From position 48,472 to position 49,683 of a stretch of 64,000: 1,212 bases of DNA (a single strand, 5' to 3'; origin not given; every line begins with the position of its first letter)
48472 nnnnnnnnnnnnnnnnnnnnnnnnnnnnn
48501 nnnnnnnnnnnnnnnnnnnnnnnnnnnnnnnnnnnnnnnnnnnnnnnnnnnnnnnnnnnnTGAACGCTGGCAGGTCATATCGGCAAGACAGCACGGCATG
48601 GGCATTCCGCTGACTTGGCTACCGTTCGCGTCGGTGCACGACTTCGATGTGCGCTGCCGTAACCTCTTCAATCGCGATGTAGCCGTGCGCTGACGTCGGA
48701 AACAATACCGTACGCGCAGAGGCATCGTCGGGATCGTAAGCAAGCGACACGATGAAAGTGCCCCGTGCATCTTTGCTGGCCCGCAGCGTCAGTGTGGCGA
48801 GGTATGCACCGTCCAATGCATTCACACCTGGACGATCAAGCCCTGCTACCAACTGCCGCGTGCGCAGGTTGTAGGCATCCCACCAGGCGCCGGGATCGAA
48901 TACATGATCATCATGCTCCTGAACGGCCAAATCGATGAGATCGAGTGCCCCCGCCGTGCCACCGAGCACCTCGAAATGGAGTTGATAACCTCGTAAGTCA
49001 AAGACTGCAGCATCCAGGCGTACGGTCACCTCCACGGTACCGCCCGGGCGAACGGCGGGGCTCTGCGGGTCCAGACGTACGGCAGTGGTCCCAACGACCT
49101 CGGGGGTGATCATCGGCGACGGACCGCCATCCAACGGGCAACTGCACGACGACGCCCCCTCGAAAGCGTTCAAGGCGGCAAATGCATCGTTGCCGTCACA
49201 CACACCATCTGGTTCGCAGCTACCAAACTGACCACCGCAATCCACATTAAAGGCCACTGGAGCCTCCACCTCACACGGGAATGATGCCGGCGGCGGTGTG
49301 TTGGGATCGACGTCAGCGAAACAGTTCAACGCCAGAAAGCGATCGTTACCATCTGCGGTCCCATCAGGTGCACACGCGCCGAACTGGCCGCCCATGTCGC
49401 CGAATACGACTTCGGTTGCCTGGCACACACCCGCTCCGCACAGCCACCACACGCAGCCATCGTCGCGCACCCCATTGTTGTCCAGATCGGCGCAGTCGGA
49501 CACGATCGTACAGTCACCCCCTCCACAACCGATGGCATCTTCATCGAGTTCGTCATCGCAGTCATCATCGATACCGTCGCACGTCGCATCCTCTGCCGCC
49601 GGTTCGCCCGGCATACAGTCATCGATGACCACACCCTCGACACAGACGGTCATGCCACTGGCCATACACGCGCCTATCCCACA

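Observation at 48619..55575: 2318-aa secreted mosaic protein: SGDH-like propeller + lectin-like modules + Cys-rich repeat array + dockerin-like pair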

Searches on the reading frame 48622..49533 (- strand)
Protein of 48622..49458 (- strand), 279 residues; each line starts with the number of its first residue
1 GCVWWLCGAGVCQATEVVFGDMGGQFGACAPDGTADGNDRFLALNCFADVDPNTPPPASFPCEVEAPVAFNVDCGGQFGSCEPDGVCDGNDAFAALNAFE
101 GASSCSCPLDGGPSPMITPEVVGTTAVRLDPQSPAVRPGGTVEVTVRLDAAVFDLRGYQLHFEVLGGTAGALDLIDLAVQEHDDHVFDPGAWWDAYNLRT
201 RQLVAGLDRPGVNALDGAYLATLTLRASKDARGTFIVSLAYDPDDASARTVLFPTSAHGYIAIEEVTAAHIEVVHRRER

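Call 15: find_homologous_proteins(query=window:48622-49458:-, max_evalue=0.001)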
Query window:48622-49458:- (279 aa): 37 proteins with E <= 0.001 among 5750 candidates.
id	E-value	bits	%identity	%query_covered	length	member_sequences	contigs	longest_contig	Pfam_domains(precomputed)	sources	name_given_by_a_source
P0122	5.8e-92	327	55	100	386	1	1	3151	-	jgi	jgi:hypothetical protein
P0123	2.3e-91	325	55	100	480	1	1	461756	-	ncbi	-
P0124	3.8e-90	321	57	97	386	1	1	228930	-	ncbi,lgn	-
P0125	7.6e-87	310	53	100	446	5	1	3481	-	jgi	jgi:hypothetical protein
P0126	3.6e-82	295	52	100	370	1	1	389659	-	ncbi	-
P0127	7.2e-81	290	52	93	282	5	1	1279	-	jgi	jgi:hypothetical protein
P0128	2.1e-80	289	53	97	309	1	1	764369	-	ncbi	-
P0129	1.6e-79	286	53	98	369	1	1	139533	-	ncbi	-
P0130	2.1e-77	279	50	99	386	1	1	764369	-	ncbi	-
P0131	1.7e-76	276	51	96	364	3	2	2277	-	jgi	jgi:hypothetical protein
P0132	1.0e-73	267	50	100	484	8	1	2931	-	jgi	jgi:hypothetical protein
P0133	1.6e-73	266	49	100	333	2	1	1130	-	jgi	jgi:hypothetical protein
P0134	3.2e-73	265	49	97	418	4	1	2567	-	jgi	jgi:hypothetical protein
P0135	3.3e-73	265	52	92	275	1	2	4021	-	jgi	jgi:hypothetical protein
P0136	1.5e-71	260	45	97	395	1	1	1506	-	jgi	jgi:hypothetical protein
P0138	4.3e-70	255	50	97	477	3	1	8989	-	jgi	jgi:hypothetical protein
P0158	2.9e-30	124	35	99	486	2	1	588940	-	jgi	jgi:hypothetical protein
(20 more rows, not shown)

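Call 24: predict_structure(alignment_id=A2)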
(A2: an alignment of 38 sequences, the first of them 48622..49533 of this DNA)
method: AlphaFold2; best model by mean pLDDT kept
length: 304 residues; sequences in the alignment: 38
mean_pLDDT: 82.5   pTM: 0.80
mean pLDDT of the five models: 82.5, 78.7, 74.0, 73.7, 72.0
residues with pLDDT >= 90: 144; 70-90: 80; 50-70: 68; < 50: 12
segments of 3 or more residues with pLDDT < 50: 1-5, 89-95
pLDDT, mean of each block of 10 residues (from residue 1): 59 71 61 73 65 71 83 79 64 50 66 82 77 56 88 98 98 98 97 98 96 94 94 96 98 98 90 88 92 97 69
secondary structure, 60 per line:
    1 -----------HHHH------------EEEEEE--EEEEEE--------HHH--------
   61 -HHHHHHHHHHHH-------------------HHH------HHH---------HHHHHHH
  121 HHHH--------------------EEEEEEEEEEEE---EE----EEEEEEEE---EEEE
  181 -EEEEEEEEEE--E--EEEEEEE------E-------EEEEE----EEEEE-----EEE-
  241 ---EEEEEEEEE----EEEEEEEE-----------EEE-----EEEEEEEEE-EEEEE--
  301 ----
elements in order: H12-15 E28-33 E36-41 H62-73 H114-124 E145-156 E166-173 E177-180 E182-191 E197-203 E218-222 E227-231 E237-239 E244-252 E257-264 E276-278 E284-292 E294-298
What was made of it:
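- On Cohesin: pLDDT is above 90 over module residues 145-300 (call 24).
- The AF2 model has pLDDT 82.5 and pTM 0.80, with the C-terminal 155 residues above 90 (call 24). The dockerin region is also modelled more confidently when the cohesin is present (calls 24 vs 61).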

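Call 26: find_encoding_contigs(protein=P0128, flank=6000, max_places=2)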
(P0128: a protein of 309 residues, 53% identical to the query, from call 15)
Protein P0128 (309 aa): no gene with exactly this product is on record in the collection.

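Call 27: find_encoding_contigs(protein=P0124, flank=6000, max_places=2)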
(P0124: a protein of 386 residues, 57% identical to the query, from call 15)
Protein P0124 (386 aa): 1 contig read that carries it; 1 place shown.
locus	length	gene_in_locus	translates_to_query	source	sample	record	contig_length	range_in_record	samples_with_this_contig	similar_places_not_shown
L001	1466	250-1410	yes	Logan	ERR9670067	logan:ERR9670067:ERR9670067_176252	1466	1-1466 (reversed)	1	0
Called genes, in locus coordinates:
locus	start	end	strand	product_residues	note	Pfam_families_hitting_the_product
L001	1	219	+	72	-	?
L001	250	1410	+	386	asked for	-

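Call 29: find_related_loci(query=A2, collection=genome_contigs, flank=6000)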
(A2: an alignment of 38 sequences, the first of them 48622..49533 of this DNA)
Query A2 (304 aa) in genome_contigs; peptide patterns used: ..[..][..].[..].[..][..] (x = any residue, [..] = any of these).
44 stretches matched a pattern, but none encodes a relative of the query by tblastn (E <= 1e-3).
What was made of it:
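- Tried and rejected: A scan of genome_contigs with the tail alignment gave 44 pattern matches but no true relative (call 29).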

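Call 32: find_encoding_contigs(protein=P0158, flank=5000, max_places=2)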
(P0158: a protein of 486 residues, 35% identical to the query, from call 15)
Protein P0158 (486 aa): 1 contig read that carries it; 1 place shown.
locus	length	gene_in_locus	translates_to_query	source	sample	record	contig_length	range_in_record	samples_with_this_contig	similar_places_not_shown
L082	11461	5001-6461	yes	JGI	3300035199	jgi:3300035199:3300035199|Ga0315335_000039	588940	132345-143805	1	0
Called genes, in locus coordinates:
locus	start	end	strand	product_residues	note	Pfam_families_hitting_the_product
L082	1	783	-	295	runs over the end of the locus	-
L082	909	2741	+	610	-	PF19864:Radical_SAM_N2, PF04055:Radical_SAM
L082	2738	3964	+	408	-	-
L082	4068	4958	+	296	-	-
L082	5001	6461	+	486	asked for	-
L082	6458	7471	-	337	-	PF26549:Tricorn_N (weak), PF00930:DPPIV_N (faint), PF02897:Peptidase_S9_N (faint), PF26549:Tricorn_N, PF26550:Tricorn_2nd, PF07676:PD40 (weak), PF26549:Tricorn_N, PF07676:PD40 (weak)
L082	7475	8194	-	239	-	PF01135:PCMT, PF00398:RrnaAD (weak), PF13649:Methyltransf_25 (weak)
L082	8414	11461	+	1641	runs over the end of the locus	PF13517:FG-GAP_3 (weak), PF06537:DHOR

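Call 33: find_encoding_contigs(protein=P0138, flank=5000, max_places=2)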
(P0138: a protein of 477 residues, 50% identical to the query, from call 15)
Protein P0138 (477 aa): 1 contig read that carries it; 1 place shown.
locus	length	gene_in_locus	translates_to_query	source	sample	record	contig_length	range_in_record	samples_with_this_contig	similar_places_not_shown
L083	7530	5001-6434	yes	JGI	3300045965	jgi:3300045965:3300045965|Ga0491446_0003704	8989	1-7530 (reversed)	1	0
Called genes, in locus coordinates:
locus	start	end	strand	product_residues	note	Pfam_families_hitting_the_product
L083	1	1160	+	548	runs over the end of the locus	PF08668:HDOD (faint), PF01966:HD, PF13487:HD_5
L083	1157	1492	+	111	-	PF01740:STAS, PF13466:STAS_2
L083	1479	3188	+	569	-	PF05157:MshEN, PF00437:T2SSE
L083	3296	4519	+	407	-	PF28597:T2SSF_N, PF00482:T2SSF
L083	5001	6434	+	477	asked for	-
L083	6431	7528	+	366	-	?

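Call 46: search_protein_representatives(alignment_id=A2)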
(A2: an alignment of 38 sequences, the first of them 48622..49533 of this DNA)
Query: 38 sequences, 392 profile positions. Proteins with E-value up to 0.001 (for the whole library): 967; up to 1e-10: 722; up to 1e-30: 358. The best 150 are listed.
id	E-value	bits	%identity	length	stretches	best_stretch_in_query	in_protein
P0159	2.5e-203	692.0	-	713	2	38-388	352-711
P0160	4.6e-186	635.1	-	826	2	40-386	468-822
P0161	2.3e-177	606.5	-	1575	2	84-383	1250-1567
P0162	6.7e-161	552.3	-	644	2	39-386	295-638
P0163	1.9e-147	508.0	-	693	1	87-390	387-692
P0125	5.6e-146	503.2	-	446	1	66-386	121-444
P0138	1.0e-143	495.7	-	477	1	13-389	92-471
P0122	2.8e-143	494.3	-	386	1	33-384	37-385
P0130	1.7e-142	491.7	-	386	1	43-383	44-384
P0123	2.6e-142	491.1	-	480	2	13-387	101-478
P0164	1.7e-141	488.5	-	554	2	84-385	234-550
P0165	7.9e-139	479.6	-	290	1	101-387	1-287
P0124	3.0e-138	477.7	-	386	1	48-384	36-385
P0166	2.0e-137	475.0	-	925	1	71-384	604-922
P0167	2.8e-136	471.2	-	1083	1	59-385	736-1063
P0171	1.1e-133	462.7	-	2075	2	83-385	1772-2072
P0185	3.7e-130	451.1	-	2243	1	20-386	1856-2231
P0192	6.4e-129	447.0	-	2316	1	81-385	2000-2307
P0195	1.5e-128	445.8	-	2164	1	73-380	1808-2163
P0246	3.1e-118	411.8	-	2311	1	88-380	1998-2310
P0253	8.2e-117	407.2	-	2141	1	87-380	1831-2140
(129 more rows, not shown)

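Call 48: list_cluster_members(proteins=[P0159, P0160, P0161, P0171, P0185, P0192, P0195, P0246, P0253, P0167])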
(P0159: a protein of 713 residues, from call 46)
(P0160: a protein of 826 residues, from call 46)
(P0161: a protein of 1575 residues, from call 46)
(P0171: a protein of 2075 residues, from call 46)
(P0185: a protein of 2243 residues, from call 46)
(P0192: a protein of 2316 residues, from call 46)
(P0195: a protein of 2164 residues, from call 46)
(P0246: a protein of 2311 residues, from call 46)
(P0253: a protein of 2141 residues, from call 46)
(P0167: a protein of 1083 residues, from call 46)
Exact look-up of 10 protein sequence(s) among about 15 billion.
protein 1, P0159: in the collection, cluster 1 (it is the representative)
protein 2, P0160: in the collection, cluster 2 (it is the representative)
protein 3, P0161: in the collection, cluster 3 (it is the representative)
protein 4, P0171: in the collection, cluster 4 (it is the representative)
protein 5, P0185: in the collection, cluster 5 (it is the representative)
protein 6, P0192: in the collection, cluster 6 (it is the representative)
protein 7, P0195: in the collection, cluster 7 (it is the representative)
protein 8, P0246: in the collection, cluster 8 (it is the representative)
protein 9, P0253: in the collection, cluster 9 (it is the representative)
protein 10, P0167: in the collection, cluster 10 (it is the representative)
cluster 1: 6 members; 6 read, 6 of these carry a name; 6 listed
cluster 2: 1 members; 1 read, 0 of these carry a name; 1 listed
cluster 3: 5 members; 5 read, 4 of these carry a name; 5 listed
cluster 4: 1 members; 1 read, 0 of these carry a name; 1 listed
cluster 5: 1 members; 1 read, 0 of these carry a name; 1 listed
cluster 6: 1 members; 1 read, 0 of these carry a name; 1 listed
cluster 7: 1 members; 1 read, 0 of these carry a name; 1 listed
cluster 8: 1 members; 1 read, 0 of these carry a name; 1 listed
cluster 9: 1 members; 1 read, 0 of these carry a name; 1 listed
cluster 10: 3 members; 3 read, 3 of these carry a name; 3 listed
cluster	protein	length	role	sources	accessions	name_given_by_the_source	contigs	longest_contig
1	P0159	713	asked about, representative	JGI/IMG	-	hypothetical protein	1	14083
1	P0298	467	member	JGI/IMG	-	hypothetical protein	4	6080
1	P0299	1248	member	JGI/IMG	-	hypothetical protein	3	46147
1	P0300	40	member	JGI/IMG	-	hypothetical protein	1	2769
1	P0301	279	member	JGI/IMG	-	hypothetical protein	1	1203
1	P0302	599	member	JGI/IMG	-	hypothetical protein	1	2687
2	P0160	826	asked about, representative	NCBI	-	-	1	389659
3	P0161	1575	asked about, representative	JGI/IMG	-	subtilisin-like proprotein convertase family protein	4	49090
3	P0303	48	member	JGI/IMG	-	hypothetical protein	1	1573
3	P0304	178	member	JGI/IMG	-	hypothetical protein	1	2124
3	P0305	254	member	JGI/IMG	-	hypothetical protein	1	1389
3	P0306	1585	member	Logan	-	-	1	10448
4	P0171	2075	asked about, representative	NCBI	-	-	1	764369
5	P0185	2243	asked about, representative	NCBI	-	-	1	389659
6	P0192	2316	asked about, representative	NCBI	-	-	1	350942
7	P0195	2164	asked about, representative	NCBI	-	-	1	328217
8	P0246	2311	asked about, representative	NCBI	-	-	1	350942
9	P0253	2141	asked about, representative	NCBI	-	-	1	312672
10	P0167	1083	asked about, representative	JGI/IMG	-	hypothetical protein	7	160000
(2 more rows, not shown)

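Call 51: search_protein_families(library=pfam, alignment_id=A5, max_evalue=0.0001)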
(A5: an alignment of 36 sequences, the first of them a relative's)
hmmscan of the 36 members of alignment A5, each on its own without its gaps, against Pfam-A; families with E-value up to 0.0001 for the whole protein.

A. member 1, P0159 (713 aa): 0 families

B. families by the number of members that match (of 36 scanned): 34 families (the first 25 are shown)
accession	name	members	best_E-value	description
PF13229.12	Beta_helix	5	6.9e-37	Right handed beta helix region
PF00526.23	Dicty_CTDC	4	4.4e-14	Dictyostelium (slime mold) repeat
PF13517.12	FG-GAP_3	3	3e-39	FG-GAP-like repeat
PF01839.29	FG-GAP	3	1.2e-17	FG-GAP repeat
PF13582.12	Reprolysin_3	3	5.5e-13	Metallo-peptidase family M12B Reprolysin-like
PF00200.28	Disintegrin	2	4.1e-19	Disintegrin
PF13688.12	Reprolysin_5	2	7e-18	Metallo-peptidase family M12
PF13583.11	Reprolysin_4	2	3.6e-09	Metallo-peptidase family M12B Reprolysin-like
PF11617.13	Cu-binding_MopE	2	1.3e-08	Putative metal-binding motif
PF02412.23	TSP_3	2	3.3e-06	Thrombospondin type 3 repeat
PF01483.27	P_proprotein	2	3.6e-06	Proprotein convertase P-domain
PF13948.11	DUF4215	2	5.8e-06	Domain of unknown function (DUF4215)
PF14312.12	FG-GAP_2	1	5.7e-93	FG-GAP repeat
PF25778.1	DUF7948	1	4.2e-57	Domain of unknown function (DUF7948)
PF06739.17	SBBP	1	3.4e-33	Beta-propeller repeat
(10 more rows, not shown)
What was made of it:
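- Passengers are diverse (call 51). The same passenger types appear in call 51.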

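Call 56: search_protein_families(library=pfam, proteins=[P0192, P0246, P0195, P0185], max_evalue=0.001)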
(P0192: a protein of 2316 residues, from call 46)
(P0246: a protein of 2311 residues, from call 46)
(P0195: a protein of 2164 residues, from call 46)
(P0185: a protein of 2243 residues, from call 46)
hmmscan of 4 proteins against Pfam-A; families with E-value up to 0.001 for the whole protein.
P0192 (2316 aa): 4 families
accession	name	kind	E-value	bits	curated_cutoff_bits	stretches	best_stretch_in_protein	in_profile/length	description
PF00526.23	Dicty_CTDC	-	4.4e-14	52.4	27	5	1761-1782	1-22/24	Dictyostelium (slime mold) repeat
PF00149.33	Metallophos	-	8.8e-14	52.8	21.5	1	961-1163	4-191/191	Calcineurin-like phosphoesterase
PF16656.11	Pur_ac_phosph_N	-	3.2e-13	50.5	30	1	868-934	5-82/93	Purple acid Phosphatase, N-terminal domain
PF00200.28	Disintegrin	-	4.9e-09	37.3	35.1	2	1422-1452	45-75/75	Disintegrin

P0246 (2311 aa): 2 families
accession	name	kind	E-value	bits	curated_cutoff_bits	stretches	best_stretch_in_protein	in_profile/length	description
PF11721.14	Malectin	-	1e-10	42.3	23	1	1317-1403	52-134/163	Malectin domain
PF11617.13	Cu-binding_MopE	-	6.9e-08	33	27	1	1937-1954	13-30/30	Putative metal-binding motif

P0195 (2164 aa): 2 families
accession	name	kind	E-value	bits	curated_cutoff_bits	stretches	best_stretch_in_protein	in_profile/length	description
PF13229.12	Beta_helix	-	6.5e-11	42.5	25.9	1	1199-1370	7-139/158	Right handed beta helix region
PF13948.11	DUF4215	-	3.3e-05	24.5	27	1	283-310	20-46/47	Domain of unknown function (DUF4215)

P0185 (2243 aa): 2 families
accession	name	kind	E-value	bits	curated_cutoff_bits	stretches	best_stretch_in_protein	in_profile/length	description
PF13229.12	Beta_helix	-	6.9e-37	127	25.9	6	1150-1250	68-158/158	Right handed beta helix region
PF05048.19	NosD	-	1.5e-05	25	23.6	0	156-260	81-173/212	Periplasmic copper-binding protein (NosD)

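Call 79: find_related_loci(query=A2, collection=metagenome_contigs, flank=8000)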
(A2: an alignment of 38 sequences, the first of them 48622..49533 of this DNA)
Query A2 (304 aa) in metagenome_contigs; peptide patterns used: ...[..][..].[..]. (x = any residue, [..] = any of these).
223 stretches matched a pattern, but none encodes a relative of the query by tblastn (E <= 1e-3).
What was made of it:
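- Tried and rejected: The tail alignment found nothing (call 79).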

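Call 83: find_encoding_contigs(protein=P0161, flank=10000, max_places=1)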
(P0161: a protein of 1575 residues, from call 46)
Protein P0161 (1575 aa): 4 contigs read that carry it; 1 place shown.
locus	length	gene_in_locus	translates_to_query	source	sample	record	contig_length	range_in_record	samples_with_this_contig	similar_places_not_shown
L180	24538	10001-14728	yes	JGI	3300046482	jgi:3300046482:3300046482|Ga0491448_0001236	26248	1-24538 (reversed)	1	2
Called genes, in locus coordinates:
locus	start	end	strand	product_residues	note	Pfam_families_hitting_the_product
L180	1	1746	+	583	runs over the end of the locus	PF00999:Na_H_Exchanger, PF02254:TrkA_N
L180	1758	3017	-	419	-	PF05139:Erythro_esteras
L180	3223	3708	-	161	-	-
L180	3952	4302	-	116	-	PF00355:Rieske, PF13806:Rieske_2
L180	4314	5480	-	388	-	PF02786:CPSase_L_D2 (faint), PF08442:ATP-grasp_2, PF13549:ATP-grasp_5, PF24948:Citrate_synth_N, PF00549:Ligase_CoA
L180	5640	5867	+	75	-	-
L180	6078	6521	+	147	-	PF00572:Ribosomal_L13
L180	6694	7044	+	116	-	PF00380:Ribosomal_S9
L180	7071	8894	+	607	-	PF01019:G_glu_transpept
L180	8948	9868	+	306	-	PF05448:AXE1 (faint), PF02129:Peptidase_S15 (weak), PF20434:BD-FAE (faint), PF00561:Abhydrolase_1, PF12146:Hydrolase_4, PF12697:Abhydrolase_6, PF00326:Peptidase_S9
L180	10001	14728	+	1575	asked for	-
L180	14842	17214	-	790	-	PF00058:Ldl_recept_b (faint), PF13948:DUF4215 (faint)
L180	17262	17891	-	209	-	PF00551:Formyl_trans_N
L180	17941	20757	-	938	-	PF00133:tRNA-synt_1, PF01406:tRNA-synt_1e (faint), PF09334:tRNA-synt_1g, PF08264:Anticodon_1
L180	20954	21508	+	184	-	PF01966:HD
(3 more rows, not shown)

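Call 84: find_encoding_contigs(protein=P0167, flank=10000, max_places=1)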
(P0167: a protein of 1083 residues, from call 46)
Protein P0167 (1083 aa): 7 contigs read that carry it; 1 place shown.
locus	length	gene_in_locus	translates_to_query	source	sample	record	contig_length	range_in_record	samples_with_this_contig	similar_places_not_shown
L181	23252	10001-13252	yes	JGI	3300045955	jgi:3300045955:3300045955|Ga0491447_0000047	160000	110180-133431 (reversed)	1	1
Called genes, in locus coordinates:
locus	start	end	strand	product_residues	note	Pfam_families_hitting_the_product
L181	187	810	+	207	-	-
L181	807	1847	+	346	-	PF00034:Cytochrom_C (weak), PF13442:Cytochrome_CBB3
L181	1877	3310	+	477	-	PF00115:COX1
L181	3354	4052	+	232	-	PF02433:FixO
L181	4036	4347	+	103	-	-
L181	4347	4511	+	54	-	-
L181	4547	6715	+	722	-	PF00122:E1-E2_ATPase, PF00702:Hydrolase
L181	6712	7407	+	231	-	PF13386:DsbD_2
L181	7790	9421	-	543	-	PF07732:Cu-oxidase_3, PF07731:Cu-oxidase_2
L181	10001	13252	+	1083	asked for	PF17957:Big_7 (faint)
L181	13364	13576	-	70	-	-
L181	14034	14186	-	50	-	-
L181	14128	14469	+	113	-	-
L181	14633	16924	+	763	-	PF07731:Cu-oxidase_2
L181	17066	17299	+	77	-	-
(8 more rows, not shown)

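Call 87: fold_search(model_id=the predicted structure, library=pdb)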
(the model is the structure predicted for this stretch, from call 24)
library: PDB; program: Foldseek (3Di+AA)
matches with E <= 10: 1998; with E <= 0.001: 55
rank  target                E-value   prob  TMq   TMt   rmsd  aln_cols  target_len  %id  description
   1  6kgf_C                1.8e-07  1.00  0.36  0.67   4.0       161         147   16  Crystal structure of CaDoc0917(R16D)-CaCohA2 complex at pH 8.2 (released 2020-07-08)
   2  1qzn                  4.3e-07  1.00  0.33  0.54   6.8       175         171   14  Crystal Structure Analysis of a type II cohesin domain from the cellulosome of Acetivibrio cellulolyticus (released 2004-09-21)
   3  5n5p_C                5.5e-07  1.00  0.37  0.75   3.6       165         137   18  Crystal structure of Ruminococcus flavefaciens' type III complex containing the fifth cohesin from scaffoldin B and th (released 2018-02-28)
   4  5lxv_C                6.2e-07  1.00  0.36  0.58   5.5       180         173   12  Crystal structure of Ruminococcus flavefaciens scaffoldin C cohesin in complex with a dockerin from an uncharacterized (released 2016-10-19)
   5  5n5p_A                6.6e-07  1.00  0.37  0.76   3.2       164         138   18  Crystal structure of Ruminococcus flavefaciens' type III complex containing the fifth cohesin from scaffoldin B and th (released 2018-02-28)
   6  4u3s_A                7.4e-07  1.00  0.34  0.57   5.0       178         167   10  Crystal structure of Coh3ScaB-XDoc_M1ScaA complex: A N-terminal interface mutant of type II Cohesin-X-Dockerin complex (released 2015-07-29)
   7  6kgd_A                7.8e-07  1.00  0.32  0.62   6.4       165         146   16  Crystal structure of CaDoc0917(R49D)-CaCohA2 complex at pH 8.0 (released 2020-07-08)
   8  6kgf_A                1.2e-06  1.00  0.35  0.66   4.3       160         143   16  Crystal structure of CaDoc0917(R16D)-CaCohA2 complex at pH 8.2 (released 2020-07-08)
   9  4fl4_I                1.4e-06  1.00  0.36  0.35   3.9       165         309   12  Scaffoldin conformation and dynamics revealed by a ternary complex from the Clostridium thermocellum cellulosome (released 2012-06-27)
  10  3fnk_C                1.4e-06  1.00  0.35  0.57   6.1       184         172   10  Crystal structure of the second type II cohesin module from the cellulosomal adaptor ScaA scaffoldin of Acetivibrio ce (released 2009-06-23)
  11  3kcp_A                1.7e-06  1.00  0.33  0.33   4.4       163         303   13  Crystal structure of interacting Clostridium thermocellum multimodular components (released 2010-02-09)
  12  3ghp_A                1.7e-06  1.00  0.31  0.47   8.1       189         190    9  Structure of the second type II cohesin module from the adaptor ScaA scaffoldin of Acetivibrio cellulolyticus (includi (released 2009-06-23)
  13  4wi0_A                1.9e-06  1.00  0.29  0.47   7.8       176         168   10  Crystal structure of Coh3ScaB-XDoc_M2ScaA complex: A C-terminal interface mutant of type II Cohesin-X-Dockerin complex (released 2015-10-07)
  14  3l8q_D                2.0e-06  1.00  0.33  0.30   7.3       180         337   13  Structure analysis of the type II cohesin dyad from the adaptor ScaA scaffoldin of Acetivibrio cellulolyticus (released 2010-05-05)
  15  3fnk_B                2.1e-06  1.00  0.34  0.55   5.5       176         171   10  Crystal structure of the second type II cohesin module from the cellulosomal adaptor ScaA scaffoldin of Acetivibrio ce (released 2009-06-23)
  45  4wkz_B                2.0e-04  1.00  0.29  0.43   8.3       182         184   11  Complex of autonomous ScaG cohesin CohG and X-doc domains (released 2015-12-23)
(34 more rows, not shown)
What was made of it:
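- On Cohesin: The Foldseek top 30 are all cohesins, E down to 1.8e-7 (call 87).
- The Foldseek top 30 are all cohesins at probability 1.00 (call 87).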
